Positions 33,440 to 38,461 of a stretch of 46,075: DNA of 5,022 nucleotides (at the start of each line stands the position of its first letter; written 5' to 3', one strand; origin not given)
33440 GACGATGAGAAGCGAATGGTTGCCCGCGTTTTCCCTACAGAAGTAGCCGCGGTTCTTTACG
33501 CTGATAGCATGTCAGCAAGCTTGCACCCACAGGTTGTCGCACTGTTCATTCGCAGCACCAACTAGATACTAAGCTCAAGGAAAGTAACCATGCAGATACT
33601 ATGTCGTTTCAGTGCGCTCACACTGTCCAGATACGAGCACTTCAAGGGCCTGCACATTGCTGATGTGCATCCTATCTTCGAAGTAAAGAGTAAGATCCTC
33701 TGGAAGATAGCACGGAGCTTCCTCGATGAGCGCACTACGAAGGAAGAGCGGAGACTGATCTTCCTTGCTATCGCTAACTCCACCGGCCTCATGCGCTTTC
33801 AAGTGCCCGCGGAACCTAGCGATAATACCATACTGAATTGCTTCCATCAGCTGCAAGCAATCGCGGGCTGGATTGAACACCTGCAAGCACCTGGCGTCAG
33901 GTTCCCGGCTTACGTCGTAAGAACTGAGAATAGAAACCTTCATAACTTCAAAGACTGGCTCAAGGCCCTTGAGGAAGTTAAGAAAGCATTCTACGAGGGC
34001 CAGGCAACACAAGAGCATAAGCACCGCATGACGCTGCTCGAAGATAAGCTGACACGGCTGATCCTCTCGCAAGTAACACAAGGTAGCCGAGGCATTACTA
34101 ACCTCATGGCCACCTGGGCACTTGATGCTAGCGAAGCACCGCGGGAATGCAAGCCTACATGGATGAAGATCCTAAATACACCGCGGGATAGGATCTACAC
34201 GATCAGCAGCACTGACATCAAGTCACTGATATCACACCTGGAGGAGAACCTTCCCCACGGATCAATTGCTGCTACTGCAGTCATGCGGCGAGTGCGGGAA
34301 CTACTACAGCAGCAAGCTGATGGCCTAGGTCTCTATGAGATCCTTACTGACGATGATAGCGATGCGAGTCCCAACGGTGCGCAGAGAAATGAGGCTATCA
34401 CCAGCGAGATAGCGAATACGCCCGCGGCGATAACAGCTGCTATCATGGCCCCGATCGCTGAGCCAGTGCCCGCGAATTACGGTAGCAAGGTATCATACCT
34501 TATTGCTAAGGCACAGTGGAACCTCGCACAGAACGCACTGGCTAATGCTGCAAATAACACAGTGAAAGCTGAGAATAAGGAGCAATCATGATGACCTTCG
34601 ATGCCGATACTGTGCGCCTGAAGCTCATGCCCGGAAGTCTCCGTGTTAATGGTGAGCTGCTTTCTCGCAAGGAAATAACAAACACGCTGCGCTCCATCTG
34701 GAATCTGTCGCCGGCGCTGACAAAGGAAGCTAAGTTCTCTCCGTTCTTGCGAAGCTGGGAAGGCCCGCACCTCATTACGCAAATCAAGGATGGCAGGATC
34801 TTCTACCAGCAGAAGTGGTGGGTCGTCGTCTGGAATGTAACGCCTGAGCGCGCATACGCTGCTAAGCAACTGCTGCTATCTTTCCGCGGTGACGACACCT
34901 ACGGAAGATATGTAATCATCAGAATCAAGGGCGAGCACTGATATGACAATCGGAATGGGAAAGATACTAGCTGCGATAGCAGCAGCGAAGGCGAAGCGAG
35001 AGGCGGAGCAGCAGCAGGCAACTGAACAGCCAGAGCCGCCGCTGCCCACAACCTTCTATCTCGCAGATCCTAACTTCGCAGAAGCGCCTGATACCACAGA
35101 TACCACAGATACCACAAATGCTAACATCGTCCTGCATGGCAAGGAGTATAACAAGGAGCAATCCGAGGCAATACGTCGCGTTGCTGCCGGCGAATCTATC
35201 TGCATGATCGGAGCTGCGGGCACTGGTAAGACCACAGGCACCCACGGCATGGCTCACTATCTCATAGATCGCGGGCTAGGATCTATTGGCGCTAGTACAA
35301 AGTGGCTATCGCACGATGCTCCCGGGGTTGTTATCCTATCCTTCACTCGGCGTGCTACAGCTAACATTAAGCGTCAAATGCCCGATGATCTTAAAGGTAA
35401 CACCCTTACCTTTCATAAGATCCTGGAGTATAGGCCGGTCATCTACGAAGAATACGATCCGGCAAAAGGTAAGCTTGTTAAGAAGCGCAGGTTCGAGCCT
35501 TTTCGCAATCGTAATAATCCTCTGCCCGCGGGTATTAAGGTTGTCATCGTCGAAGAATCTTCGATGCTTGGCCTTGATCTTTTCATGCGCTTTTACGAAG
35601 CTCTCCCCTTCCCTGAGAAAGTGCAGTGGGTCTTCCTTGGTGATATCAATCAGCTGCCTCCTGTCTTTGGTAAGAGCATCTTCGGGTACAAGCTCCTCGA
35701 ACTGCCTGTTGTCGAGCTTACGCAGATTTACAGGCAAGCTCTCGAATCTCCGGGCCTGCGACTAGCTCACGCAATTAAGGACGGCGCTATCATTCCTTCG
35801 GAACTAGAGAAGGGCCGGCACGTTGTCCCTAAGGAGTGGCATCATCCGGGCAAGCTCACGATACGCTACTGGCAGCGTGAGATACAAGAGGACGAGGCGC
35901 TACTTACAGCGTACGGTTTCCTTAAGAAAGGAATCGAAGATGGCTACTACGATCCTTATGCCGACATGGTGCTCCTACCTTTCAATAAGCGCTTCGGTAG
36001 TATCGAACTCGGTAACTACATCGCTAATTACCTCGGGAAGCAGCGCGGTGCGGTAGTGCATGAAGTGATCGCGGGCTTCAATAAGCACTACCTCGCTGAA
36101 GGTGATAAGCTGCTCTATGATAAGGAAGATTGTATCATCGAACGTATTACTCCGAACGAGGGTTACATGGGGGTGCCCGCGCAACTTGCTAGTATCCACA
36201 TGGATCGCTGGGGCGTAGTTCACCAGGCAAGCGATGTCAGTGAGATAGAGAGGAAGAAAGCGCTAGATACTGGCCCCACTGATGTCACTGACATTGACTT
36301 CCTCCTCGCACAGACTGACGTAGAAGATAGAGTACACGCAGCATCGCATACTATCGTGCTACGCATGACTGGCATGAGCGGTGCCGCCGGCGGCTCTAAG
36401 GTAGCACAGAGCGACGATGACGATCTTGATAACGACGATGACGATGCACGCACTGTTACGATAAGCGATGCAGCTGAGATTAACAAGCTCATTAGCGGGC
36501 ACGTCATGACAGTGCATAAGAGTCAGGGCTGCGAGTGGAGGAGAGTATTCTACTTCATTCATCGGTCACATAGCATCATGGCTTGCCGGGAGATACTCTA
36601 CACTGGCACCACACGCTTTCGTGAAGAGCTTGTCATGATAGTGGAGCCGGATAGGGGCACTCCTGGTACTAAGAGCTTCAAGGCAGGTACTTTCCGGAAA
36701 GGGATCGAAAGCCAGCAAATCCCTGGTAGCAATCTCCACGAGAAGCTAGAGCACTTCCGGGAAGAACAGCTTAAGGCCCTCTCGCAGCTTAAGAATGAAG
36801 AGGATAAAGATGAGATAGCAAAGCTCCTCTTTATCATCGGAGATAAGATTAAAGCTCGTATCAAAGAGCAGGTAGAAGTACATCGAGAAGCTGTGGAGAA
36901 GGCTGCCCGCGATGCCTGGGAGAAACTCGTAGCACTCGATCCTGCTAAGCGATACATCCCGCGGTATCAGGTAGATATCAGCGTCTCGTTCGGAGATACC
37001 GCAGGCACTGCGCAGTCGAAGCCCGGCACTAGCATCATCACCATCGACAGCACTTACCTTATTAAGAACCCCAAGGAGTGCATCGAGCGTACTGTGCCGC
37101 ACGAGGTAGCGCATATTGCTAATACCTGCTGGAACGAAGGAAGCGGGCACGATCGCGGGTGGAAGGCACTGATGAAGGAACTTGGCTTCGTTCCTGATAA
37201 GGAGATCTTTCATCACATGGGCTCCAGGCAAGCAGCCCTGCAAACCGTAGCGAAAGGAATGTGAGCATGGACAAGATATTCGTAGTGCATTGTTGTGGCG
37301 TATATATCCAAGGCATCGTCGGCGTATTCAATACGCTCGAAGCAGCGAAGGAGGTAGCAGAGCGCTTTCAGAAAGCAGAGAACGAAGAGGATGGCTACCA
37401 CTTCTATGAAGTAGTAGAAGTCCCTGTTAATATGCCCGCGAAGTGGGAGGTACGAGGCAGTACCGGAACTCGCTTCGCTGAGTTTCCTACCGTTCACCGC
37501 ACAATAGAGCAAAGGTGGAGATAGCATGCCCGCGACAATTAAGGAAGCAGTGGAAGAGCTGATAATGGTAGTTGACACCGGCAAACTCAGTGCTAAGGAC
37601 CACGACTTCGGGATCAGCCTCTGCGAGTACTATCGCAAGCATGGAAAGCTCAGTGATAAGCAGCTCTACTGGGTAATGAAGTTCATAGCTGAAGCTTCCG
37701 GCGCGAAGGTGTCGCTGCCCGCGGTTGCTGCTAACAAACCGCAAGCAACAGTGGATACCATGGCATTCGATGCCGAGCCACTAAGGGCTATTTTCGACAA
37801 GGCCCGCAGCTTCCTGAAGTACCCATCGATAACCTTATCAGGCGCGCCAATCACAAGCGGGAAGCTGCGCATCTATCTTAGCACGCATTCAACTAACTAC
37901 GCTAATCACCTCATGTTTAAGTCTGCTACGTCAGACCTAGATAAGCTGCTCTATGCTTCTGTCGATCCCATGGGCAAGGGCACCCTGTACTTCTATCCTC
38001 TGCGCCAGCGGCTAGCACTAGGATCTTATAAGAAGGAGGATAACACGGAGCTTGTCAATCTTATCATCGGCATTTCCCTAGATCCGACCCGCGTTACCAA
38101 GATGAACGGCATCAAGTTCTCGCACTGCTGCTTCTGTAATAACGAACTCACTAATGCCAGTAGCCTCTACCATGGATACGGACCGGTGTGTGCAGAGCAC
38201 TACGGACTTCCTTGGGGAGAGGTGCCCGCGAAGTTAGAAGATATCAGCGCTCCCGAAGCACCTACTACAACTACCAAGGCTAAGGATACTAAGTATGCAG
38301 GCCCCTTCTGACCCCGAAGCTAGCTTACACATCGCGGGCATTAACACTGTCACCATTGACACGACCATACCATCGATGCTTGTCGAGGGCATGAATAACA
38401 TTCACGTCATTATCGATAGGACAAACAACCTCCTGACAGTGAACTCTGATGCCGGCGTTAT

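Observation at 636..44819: Genome-wide, strand-biased over-representation of the word (T)GCCCGCG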

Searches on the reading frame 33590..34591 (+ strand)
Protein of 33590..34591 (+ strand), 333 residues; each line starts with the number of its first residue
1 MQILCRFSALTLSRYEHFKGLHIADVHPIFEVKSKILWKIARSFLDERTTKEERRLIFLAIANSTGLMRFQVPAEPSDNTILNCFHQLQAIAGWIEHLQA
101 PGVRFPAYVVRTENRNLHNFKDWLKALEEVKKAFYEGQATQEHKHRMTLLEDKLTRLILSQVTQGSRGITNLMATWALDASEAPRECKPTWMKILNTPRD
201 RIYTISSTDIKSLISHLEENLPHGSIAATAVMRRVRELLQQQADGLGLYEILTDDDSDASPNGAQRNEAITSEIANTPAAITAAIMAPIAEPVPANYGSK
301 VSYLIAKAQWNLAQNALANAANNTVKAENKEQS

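Call 9: search_protein_families(library=phrogs, proteins=[window:33590-34591:+], max_evalue=0.00001)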
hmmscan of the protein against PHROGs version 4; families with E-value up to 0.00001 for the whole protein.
window:33590-34591:+ (333 aa): 0 families

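Call 25: search_protein_families(library=pfam, proteins=[window:33590-34591:+], max_evalue=0.01)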
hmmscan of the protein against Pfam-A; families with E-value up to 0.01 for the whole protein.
window:33590-34591:+ (333 aa): 0 families

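Call 55: search_protein_families(library=phrogs, proteins=[window:33590-34591:+], max_evalue=0.01)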
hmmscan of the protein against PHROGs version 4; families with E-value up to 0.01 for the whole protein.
window:33590-34591:+ (333 aa): 0 families

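Call 77: search_solved_structures(query=window:33590-34591:+, max_evalue=1)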
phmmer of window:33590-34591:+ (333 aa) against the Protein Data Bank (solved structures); distinct sequences matched with E-value up to 1: 0.

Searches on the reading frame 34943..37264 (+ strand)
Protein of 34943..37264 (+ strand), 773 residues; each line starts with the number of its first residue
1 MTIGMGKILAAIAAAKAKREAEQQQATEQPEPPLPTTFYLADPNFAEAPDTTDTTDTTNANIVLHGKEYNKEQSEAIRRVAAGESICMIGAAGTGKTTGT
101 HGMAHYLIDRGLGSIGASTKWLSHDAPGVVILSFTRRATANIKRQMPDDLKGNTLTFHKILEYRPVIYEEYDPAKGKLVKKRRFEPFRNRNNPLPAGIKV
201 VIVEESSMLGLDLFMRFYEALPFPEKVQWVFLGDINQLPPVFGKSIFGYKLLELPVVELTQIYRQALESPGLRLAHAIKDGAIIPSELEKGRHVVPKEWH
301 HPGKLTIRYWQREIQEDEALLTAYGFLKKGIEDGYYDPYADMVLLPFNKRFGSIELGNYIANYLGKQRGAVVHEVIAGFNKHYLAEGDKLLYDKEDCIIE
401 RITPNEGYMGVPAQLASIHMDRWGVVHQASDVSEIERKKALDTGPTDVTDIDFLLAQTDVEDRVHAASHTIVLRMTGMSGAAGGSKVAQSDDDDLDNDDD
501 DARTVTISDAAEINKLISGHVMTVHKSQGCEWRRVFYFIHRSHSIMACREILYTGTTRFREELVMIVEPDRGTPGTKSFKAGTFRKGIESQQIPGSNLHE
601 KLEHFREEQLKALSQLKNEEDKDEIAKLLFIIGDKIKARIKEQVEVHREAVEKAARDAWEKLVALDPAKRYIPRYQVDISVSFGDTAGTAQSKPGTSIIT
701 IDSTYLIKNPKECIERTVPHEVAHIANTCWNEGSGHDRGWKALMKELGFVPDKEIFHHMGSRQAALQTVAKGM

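Call 9: search_protein_families(library=phrogs, proteins=[window:34943-37264:+], max_evalue=0.00001)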
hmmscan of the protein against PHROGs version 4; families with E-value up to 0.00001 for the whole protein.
window:34943-37264:+ (773 aa): 6 families
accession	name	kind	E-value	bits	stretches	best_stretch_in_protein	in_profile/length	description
phrog_325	-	DNA, RNA and nucleotide metabolism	1.8e-48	166.6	1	52-567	454-868/986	Dda-like helicase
phrog_4412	-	DNA, RNA and nucleotide metabolism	1.5e-35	123.7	2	53-392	315-608/743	exonuclease V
phrog_1967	-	DNA, RNA and nucleotide metabolism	3e-08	33.7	0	67-150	151-220/776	DNA helicase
phrog_10756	-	unknown function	3.5e-07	31.2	1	707-748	74-115/262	-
phrog_3768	-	unknown function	1.4e-06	29.4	1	698-755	60-114/216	-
phrog_6361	-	unknown function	2.3e-06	28.4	1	693-752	65-120/203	-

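Call 47: find_homologous_proteins(query=window:34943-37264:+, max_evalue=1e-30)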
Query window:34943-37264:+ (773 aa): 1986 proteins with E <= 1e-30 among 8000 candidates; the best 120 are listed.
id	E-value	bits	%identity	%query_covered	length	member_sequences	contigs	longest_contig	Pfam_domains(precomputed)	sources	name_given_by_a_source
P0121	0.0e+0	1772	100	100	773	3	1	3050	PF13538.13,PF10263.16,PF13604.13,PF13245.13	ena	-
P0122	0.0e+0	1310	75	95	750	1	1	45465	PF13538.13,PF10263.16,PF13604.13,PF13245.13,PF00580.28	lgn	-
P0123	8.2e-276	935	59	95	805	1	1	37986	PF13538.13,PF10263.16,PF13604.13,PF13245.13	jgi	-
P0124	1.7e-263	894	55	96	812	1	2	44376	PF13538.13,PF13086.13,PF10263.16,PF01443.25,PF13604.13,PF13245.13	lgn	-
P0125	5.3e-263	893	54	97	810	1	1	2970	PF13538.13,PF10263.16,PF13604.13,PF13245.13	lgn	-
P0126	1.6e-140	488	41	90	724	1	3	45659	PF13538.13,PF10263.16,PF01443.25,PF13604.13,PF13245.13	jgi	jgi:ATP-dependent exoDNAse (exonuclease V) alpha subunit/predicted SprT family Zn-dependent metallop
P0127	1.7e-139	484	40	90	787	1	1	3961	PF13538.13,PF13086.13,PF10263.16,PF01443.25,PF13604.13,PF13245.13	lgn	-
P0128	1.2e-137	478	45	70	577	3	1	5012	PF13538.13,PF13086.13,PF05970.21,PF01443.25,PF13604.13,PF13245.13,PF13401.13,PF00580.28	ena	-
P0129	8.3e-137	476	47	70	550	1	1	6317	PF13538.13,PF13086.13,PF01443.25,PF13604.13,PF13245.13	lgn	-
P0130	8.8e-137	475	47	72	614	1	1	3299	PF13538.13,PF13086.13,PF05970.21,PF01443.25,PF13604.13,PF13245.13,PF00580.28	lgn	-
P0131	2.3e-136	474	43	76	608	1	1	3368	PF13538.13,PF01443.25,PF13604.13,PF13245.13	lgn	-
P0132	7.8e-136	472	44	70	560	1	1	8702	PF13538.13,PF13086.13,PF01443.25,PF13604.13,PF13245.13,PF00580.28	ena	-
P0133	1.2e-135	472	39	88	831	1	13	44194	PF13538.13,PF10263.16,PF01443.25,PF13604.13,PF13245.13,PF00580.28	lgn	-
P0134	2.3e-135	471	39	89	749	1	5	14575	PF13538.13,PF10263.16,PF01443.25,PF13604.13,PF13245.13,PF00580.28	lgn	-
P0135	3.0e-135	470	43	73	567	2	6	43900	PF13538.13,PF01443.25,PF13604.13,PF13245.13,PF00580.28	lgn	-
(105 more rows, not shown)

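Call 48: find_encoding_contigs(protein=P0122, flank=10000, max_places=1)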
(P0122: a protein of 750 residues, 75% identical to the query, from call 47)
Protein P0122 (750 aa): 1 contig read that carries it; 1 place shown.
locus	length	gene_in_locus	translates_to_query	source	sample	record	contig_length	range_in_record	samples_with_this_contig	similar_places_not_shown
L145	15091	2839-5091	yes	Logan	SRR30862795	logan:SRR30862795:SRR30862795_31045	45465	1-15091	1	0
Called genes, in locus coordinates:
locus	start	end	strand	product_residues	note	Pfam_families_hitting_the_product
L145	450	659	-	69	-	-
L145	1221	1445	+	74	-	-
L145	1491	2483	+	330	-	-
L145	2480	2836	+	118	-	-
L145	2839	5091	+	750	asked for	PF00580:UvrD-helicase (faint), PF13245:AAA_19, PF13604:AAA_30, PF13538:UvrD_C_2, PF10263:SprT-like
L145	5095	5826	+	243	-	PF19474:DUF6011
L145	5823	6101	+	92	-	-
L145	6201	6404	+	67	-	-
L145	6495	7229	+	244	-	-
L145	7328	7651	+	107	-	-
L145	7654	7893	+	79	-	-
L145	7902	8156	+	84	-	-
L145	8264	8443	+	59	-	-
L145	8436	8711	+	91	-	-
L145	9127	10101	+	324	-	-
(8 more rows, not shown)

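Call 49: find_encoding_contigs(protein=P0124, flank=10000, max_places=1)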
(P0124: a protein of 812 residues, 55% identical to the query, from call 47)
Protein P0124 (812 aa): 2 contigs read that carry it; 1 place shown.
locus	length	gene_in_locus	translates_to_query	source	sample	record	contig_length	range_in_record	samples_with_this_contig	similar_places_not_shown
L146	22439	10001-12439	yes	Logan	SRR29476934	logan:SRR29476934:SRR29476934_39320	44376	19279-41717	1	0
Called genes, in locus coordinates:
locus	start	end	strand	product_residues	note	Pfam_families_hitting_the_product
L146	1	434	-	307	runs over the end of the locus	-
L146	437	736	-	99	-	-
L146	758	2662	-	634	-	PF23899:SU10_portal (faint)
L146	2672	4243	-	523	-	-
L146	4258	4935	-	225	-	-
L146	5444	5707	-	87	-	-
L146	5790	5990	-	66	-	-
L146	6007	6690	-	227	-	-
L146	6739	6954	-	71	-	-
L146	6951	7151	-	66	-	-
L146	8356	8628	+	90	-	-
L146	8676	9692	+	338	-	-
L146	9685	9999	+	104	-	-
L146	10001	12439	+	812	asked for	PF13086:AAA_11 (weak), PF13245:AAA_19, PF13604:AAA_30, PF01443:Viral_helicase1 (faint), PF13538:UvrD_C_2, PF10263:SprT-like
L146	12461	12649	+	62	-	-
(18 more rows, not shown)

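Call 50: find_encoding_contigs(protein=P0123, flank=10000, max_places=1)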
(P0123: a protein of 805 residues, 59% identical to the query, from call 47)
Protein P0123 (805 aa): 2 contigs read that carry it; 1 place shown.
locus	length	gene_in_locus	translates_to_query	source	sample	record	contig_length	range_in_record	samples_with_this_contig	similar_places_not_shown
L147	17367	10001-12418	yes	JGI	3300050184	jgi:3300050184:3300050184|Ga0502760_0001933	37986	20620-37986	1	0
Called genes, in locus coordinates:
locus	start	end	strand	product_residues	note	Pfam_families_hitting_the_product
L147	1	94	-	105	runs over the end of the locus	-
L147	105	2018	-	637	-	-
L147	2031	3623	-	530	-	-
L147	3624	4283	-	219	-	-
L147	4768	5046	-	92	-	-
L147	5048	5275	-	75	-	-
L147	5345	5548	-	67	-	-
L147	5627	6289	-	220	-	-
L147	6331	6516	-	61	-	-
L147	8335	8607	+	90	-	-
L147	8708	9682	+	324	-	-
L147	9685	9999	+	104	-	-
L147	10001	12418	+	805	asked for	PF13245:AAA_19, PF13604:AAA_30, PF13538:UvrD_C_2, PF10263:SprT-like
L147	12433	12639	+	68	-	-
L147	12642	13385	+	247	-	PF19474:DUF6011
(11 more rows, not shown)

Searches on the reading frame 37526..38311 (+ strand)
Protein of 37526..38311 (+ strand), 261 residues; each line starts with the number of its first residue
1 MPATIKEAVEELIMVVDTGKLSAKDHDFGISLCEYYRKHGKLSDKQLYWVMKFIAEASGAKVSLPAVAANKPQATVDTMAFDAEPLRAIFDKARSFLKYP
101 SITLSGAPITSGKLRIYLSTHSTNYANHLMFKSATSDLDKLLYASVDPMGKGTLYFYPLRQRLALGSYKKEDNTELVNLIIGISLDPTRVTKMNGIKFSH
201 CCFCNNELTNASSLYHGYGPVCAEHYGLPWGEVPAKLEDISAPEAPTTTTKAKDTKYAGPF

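Call 9: search_protein_families(library=phrogs, proteins=[window:37526-38311:+], max_evalue=0.00001)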
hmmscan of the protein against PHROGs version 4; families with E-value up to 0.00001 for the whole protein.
window:37526-38311:+ (261 aa): 3 families
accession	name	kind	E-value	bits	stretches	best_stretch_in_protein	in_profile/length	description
phrog_4046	-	unknown function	9.5e-17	62.4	1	173-227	246-300/301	-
phrog_6032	-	unknown function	1.7e-06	29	1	175-225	223-273/296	-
phrog_636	-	unknown function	3e-06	28.6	1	193-227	199-233/254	-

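Call 25: search_protein_families(library=pfam, proteins=[window:37526-38311:+], max_evalue=0.01)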
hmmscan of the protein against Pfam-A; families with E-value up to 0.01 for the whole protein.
window:37526-38311:+ (261 aa): 1 family
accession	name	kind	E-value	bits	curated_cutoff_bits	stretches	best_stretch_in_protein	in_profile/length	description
PF19474.4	DUF6011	-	1.3e-07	31.5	26.6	1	200-226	10-36/37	Family of unknown function (DUF6011)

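Call 78: search_solved_structures(query=window:37526-38311:+, max_evalue=1)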
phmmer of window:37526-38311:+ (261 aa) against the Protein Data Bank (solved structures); distinct sequences matched with E-value up to 1: 0.
